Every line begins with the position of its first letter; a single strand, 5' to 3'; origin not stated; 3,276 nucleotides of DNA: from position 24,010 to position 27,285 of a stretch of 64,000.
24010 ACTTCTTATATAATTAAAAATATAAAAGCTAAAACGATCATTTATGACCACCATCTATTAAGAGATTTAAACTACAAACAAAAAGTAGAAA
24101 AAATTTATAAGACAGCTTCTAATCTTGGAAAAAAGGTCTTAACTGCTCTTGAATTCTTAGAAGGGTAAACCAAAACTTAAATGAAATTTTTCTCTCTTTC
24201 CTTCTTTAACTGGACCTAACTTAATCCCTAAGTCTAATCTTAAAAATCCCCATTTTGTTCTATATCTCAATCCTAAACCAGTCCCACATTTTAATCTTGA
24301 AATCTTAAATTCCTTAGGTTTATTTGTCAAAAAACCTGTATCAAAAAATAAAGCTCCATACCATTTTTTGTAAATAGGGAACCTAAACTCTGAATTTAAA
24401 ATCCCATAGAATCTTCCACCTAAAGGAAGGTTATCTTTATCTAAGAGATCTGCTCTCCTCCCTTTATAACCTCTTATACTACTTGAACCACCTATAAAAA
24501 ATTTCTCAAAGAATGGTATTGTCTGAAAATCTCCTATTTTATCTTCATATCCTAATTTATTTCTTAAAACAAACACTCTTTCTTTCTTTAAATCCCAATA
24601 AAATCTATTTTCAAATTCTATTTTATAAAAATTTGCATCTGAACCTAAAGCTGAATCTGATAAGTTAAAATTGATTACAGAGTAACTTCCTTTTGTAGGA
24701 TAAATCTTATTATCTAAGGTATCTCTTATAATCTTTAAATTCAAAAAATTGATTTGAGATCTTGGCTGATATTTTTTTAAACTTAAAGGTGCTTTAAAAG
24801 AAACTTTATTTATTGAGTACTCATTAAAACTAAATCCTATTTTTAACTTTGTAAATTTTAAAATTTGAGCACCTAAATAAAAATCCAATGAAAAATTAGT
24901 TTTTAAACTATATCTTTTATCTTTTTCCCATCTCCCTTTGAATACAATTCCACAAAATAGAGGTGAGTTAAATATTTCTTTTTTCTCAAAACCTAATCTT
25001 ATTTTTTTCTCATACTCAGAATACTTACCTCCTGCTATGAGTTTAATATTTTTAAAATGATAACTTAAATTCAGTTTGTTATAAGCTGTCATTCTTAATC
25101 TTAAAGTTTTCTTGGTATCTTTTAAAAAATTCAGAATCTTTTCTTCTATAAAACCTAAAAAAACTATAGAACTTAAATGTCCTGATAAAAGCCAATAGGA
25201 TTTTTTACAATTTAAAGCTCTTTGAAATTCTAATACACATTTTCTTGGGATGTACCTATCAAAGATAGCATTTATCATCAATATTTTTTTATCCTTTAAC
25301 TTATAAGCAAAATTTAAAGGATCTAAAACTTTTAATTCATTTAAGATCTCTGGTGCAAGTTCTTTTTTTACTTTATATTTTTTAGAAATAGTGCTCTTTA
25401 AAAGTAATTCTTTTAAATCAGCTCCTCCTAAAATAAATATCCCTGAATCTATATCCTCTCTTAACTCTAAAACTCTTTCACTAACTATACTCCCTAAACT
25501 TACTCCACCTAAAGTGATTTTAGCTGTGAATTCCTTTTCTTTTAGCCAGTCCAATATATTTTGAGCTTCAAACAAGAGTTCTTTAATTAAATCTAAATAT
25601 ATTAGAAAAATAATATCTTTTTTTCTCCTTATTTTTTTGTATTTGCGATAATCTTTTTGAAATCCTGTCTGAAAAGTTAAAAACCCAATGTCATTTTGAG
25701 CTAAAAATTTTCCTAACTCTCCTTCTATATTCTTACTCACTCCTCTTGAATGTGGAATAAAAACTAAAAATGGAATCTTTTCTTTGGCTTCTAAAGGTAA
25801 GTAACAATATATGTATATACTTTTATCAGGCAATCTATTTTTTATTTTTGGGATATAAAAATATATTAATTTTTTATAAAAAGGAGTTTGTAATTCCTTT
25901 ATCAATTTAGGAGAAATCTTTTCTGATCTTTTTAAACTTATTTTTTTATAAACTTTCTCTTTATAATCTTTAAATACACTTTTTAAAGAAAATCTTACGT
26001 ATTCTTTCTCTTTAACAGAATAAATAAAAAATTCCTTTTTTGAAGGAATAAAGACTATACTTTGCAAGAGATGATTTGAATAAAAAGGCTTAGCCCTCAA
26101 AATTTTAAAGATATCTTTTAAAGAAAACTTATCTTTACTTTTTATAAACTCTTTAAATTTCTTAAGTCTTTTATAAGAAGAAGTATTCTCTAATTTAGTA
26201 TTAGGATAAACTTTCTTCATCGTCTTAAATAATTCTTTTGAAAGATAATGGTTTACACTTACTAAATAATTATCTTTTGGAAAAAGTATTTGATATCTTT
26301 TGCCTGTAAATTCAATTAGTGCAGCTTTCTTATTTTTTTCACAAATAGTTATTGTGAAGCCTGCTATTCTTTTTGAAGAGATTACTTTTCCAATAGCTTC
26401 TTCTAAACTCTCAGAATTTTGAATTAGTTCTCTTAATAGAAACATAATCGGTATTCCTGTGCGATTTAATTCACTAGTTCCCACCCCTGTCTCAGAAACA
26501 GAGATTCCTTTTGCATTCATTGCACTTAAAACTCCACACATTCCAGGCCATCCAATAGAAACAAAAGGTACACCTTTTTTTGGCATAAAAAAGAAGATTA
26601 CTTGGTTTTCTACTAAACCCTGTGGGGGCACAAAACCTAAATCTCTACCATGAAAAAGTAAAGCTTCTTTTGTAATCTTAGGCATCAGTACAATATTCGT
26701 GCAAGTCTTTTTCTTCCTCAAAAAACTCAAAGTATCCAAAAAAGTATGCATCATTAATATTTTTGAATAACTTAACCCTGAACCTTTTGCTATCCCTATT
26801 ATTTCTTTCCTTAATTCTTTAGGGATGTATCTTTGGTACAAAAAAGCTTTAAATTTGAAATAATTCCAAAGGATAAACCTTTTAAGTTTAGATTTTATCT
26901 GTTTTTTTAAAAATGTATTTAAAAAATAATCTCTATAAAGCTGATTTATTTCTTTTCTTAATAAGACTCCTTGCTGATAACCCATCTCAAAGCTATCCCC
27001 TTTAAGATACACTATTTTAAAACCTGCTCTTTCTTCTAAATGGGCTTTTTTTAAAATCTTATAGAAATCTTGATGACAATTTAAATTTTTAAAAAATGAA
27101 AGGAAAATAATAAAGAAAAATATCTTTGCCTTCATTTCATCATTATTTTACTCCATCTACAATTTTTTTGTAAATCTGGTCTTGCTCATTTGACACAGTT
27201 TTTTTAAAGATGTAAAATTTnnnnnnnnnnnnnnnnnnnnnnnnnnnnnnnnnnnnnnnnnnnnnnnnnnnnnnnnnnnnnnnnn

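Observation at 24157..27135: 992-aa outer-membrane protein: C45 Ntn-hydrolase + alpha/beta-hydrolase passengers fused to an Omp85-type beta-barrel (type Vd-like, non-patatin)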

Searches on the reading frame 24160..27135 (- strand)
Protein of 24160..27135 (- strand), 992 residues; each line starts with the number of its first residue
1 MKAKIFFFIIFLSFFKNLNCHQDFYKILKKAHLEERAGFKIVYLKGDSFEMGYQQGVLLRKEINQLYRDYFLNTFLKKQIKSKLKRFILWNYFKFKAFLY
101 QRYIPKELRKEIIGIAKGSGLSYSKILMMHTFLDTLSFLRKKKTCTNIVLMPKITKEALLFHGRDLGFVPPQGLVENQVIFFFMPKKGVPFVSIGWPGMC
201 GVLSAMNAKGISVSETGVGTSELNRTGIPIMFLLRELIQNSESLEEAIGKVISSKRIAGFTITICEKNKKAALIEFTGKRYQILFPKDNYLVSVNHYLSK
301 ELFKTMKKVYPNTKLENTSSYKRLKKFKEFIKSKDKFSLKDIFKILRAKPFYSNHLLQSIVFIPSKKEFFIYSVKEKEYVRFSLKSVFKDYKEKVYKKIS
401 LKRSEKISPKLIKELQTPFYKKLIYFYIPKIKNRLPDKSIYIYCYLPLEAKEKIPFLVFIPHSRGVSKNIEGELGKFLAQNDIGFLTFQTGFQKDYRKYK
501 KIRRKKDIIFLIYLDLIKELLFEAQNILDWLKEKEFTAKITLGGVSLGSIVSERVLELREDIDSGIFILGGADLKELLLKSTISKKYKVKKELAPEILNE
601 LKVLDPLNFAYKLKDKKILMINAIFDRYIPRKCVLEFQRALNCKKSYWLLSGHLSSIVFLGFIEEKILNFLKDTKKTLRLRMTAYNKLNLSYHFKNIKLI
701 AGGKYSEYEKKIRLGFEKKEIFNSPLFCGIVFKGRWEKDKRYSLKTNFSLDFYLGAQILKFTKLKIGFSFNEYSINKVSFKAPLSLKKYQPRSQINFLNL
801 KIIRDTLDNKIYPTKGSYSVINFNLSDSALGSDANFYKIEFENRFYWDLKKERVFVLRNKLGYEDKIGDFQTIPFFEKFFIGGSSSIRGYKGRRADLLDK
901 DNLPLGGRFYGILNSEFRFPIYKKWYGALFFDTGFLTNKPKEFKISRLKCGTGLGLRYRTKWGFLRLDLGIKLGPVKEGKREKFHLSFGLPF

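Call 3: search_protein_families(library=pfam, proteins=[window:24160-27135:-], max_evalue=1)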
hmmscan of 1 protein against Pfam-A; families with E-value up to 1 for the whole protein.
window:24160-27135:- (992 aa): 4 families
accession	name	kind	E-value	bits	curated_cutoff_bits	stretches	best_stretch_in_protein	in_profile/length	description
PF01103.29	Omp85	-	1e-41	144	24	1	701-992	11-325/325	Omp85 superfamily domain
PF03417.21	AAT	-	6.2e-17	62.5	23.2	1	189-347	31-182/225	Acyl-coenzyme A:6-aminopenicillanic acid acyl-transferase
PF09752.15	ABHD18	-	1.1e-05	25.2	21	1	598-659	275-336/351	Alpha/beta hydrolase domain containing 18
PF25716.1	BPP1_LPA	-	0.036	14.9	35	1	289-328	11-51/131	Late promoter-activating protein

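Call 4: search_protein_families(library=ncbifam, proteins=[window:24160-27135:-], max_evalue=1)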
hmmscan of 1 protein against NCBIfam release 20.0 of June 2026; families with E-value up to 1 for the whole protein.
window:24160-27135:- (992 aa): 7 families
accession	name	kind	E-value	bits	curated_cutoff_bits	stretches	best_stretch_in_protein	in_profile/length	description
NF040521.1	C45_proenzyme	subfamily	1.7e-50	172.2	85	1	45-366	1-310/313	C45 family autoproteolytic acyltransferase/hydrolase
TIGR03303.1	OM_YaeT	equivalog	1.1e-35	123.2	297.15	1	702-992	433-741/741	outer membrane protein assembly factor BamA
NF047950.2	ATportTamA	equivalog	1.5e-27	96.5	625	1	802-989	384-566/569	autotransporter assembly complex protein TamA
NF052279.1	lipo_TamL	exception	7.8e-20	70.9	400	1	834-978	559-722/747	translocation and assembly module lipoprotein TamL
NF047779.1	Omp85_fam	subfamily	2.8e-16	60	200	1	792-989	221-420/423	Omp85 family outer membrane protein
NF008287.0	PRK11067.1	subfamily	8.6e-15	54.1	1181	1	796-892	569-664/802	outer membrane protein assembly factor BamA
TIGR00992.1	3a0901s03IAP75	subfamily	0.1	10.8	1163.25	1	866-934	605-660/718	IAP75 family chloroplast envelope protein translocase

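Call 6: find_homologous_proteins(query=window:24160-27135:-)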
Query window:24160-27135:- (992 aa): 12 proteins with E <= 0.001 among 8000 candidates.
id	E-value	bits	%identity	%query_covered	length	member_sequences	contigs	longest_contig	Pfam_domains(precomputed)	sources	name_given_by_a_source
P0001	0.0e+0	2172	98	100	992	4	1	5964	PF03417.22,PF09752.16,PF01103.30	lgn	-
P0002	0.0e+0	1214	57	98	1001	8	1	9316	PF03417.22,PF09752.16,PF01103.30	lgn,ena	-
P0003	0.0e+0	1201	57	97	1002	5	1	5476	PF03417.22,PF01103.30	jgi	-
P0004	1.2e-282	959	48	97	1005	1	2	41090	PF03417.22,PF01103.30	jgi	jgi:hypothetical protein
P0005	2.0e-281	954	49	97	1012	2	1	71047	PF03417.22,PF01103.30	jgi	-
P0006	5.9e-205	701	57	58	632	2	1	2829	PF03417.22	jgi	-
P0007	1.1e-15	75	27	29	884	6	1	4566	PF08479.17,PF07244.21,PF01103.30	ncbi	-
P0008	7.4e-11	59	23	28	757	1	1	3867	PF08479.17,PF08478.16,PF25282.1,PF07244.21,PF01103.30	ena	-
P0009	1.8e-7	48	26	21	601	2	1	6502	PF03417.22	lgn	-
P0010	2.9e-7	47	29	19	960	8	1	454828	PF08479.17,PF07244.21,PF01103.30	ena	-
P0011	2.6e-6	44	21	32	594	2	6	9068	PF03417.22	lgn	-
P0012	1.4e-4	38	32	12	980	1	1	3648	PF08479.17,PF07244.21,PF01103.30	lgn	-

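Call 7: search_solved_structures(query=window:24160-27135:-, max_evalue=1)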
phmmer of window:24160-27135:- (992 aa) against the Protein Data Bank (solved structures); distinct sequences matched with E-value up to 1: 56.
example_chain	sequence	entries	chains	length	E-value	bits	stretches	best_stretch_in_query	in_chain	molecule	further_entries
4n74_A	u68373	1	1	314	2.9e-17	65.2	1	807-978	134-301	Predicted outer membrane protein and surface antigen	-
4c00_A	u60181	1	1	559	1.1e-16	63.2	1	804-978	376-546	TRANSLOCATION AND ASSEMBLY MODULE TAMA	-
23sp_A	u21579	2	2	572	1.1e-16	63.2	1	804-978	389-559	Translocation and assembly module subunit TamA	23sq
9xdc_A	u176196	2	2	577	1.2e-16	63.2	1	804-978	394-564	Translocation and assembly module subunit TamA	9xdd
8us4_A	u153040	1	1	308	3.7e-12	48.3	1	808-973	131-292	Translocation and assembly module subunit TamA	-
8us1_A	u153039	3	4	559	1.3e-11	46.4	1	808-973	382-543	Translocation and assembly module subunit TamA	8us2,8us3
9pxj_A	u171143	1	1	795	5.7e-09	37.7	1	788-892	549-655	BamA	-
9pxg_A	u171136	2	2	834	6.2e-09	37.6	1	788-892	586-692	Outer membrane protein assembly factor BamA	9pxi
9mgf_F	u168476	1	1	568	1.3e-07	33.2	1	805-892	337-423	Outer membrane protein assembly factor BamA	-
9co2_A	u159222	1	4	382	1.7e-07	32.8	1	805-892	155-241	Outer membrane protein assembly factor BamA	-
4n75_A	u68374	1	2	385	1.7e-07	32.8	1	805-892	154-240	Outer membrane protein assembly factor BamA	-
9cs0_A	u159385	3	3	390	1.7e-07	32.8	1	805-892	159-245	Outer membrane protein assembly factor BamA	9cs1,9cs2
7p1c_A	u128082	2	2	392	1.7e-07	32.8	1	805-892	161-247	Outer membrane protein assembly factor BamA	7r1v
6qgw_A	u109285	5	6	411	1.9e-07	32.7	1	805-892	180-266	Outer membrane protein assembly factor BamA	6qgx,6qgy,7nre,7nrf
6fsu_A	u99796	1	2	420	2e-07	32.6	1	805-892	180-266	Outer membrane protein assembly factor BamA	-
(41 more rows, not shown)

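Call 12: find_encoding_contigs(protein=P0005, flank=10000, max_places=3)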
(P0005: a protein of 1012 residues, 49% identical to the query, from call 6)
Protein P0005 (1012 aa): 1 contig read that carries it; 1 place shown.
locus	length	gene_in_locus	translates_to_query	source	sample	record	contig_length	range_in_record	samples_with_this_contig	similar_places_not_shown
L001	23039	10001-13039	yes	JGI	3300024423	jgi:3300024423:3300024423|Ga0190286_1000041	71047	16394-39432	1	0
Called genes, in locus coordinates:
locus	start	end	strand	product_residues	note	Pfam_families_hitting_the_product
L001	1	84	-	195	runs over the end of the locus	PF02508:Rnf-Nqr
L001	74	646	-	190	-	PF04205:FMN_bind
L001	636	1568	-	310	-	PF03116:NQR2_RnfD_RnfE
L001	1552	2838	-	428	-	PF13375:RnfC_N, PF01512:Complex1_51K, PF13746:Fer4_18 (faint), PF12838:Fer4_7 (weak), PF13183:Fer4_8 (weak), PF13187:Fer4_9 (weak), PF13237:Fer4_10 (weak)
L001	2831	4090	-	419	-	PF05977:MFS_3, PF07690:MFS_1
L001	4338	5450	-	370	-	PF04055:Radical_SAM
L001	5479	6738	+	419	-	PF02310:B12-binding, PF04055:Radical_SAM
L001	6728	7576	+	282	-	PF20903:SPL (weak), PF04055:Radical_SAM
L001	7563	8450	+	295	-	PF00535:Glycos_transf_2, PF10111:Glyco_tranf_2_2, PF13641:Glyco_tranf_2_3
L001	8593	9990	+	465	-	PF20903:SPL, PF04055:Radical_SAM (faint)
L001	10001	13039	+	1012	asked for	PF03417:AAT, PF01103:Omp85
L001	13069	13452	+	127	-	PF01219:DAGK_prokar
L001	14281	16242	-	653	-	PF08448:PAS_4 (faint), PF00989:PAS, PF13188:PAS_8 (weak), PF13426:PAS_9, PF08447:PAS_3, PF00990:GGDEF, PF01966:HD, PF13487:HD_5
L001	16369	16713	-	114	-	-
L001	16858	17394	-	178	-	PF08282:Hydrolase_3, PF00702:Hydrolase (weak)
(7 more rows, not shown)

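Call 13: find_encoding_contigs(protein=P0004, flank=10000, max_places=3)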
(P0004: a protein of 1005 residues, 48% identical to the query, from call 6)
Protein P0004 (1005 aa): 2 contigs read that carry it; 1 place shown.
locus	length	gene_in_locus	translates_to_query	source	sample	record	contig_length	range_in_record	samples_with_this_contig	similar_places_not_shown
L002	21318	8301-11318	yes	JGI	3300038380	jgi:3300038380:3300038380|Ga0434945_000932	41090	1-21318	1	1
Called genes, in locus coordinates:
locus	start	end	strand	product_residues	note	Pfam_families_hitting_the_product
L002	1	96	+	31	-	?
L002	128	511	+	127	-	PF01597:GCV_H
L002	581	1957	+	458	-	PF02347:GDC-P, PF00266:Aminotran_5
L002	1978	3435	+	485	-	PF02347:GDC-P, PF00266:Aminotran_5 (weak), PF21478:GcvP2_C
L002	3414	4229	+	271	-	PF21948:LplA-B_cat, PF03099:BPL_LplA_LipB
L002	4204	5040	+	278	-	PF04055:Radical_SAM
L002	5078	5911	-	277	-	PF01135:PCMT, PF08704:GCD14, PF01209:Ubie_methyltran, PF00398:RrnaAD (weak), PF05175:MTS (weak), PF08241:Methyltransf_11 (weak), PF13649:Methyltransf_25 (weak), PF13847:Methyltransf_31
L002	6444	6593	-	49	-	-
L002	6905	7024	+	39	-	-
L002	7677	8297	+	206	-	PF06966:DUF1295 (weak), PF04191:PEMT, PF01222:ERG4_ERG24 (weak), PF04140:ICMT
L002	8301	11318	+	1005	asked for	PF03417:AAT, PF01103:Omp85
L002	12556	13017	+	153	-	-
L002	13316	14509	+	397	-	PF01676:Metalloenzyme, PF10143:PhosphMutase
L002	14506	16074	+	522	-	PF02554:CstA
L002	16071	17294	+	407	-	PF00696:AA_kinase, PF01842:ACT, PF22468:ACT_9, PF01842:ACT (weak), PF13840:ACT_7, PF22468:ACT_9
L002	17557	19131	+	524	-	PF00682:HMGL-like, PF22617:HCS_D2, PF08502:LeuA_dimer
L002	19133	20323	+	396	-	PF00926:DHBP_synthase, PF00925:GTP_cyclohydro2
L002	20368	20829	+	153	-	PF00885:DMRL_synthase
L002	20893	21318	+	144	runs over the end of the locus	PF01029:NusB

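Call 18: find_related_loci(query=A1, collection=genome_contigs, flank=10000)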
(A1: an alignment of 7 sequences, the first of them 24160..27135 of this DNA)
Query A1 (992 aa) in genome_contigs; peptide patterns used: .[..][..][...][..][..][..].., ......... (x = any residue, [..] = any of these).
343 stretches matched a pattern; 4 encode a relative of the query (tblastn E <= 1e-3); 4 distinct loci.
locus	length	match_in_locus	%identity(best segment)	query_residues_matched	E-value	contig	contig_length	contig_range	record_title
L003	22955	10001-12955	49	28-992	0e+0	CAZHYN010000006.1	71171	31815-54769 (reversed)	MAG TPA_asm: uncultured Planctomycetia bacterium isolate binchicken_co80_176 genome assembly, contig: NODE_32_length_711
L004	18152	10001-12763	32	1-992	4e-125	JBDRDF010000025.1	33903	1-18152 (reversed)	MAG: Candidatus Omnitrophota bacterium isolate MEGAHIT-group-1.237 k141_11922279, whole genome shotgun sequence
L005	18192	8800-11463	33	27-992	4e-86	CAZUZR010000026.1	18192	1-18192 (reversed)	MAG TPA_asm: uncultured Planctomycetia bacterium isolate binchicken_co266_232 genome assembly, contig: NODE_5028_length_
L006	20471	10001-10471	30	851-988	1e-10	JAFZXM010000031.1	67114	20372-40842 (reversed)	MAG: Bacteroidales bacterium isolate RGIG8187 Water_buffalos_Rumen-3__c988543, whole genome shotgun sequence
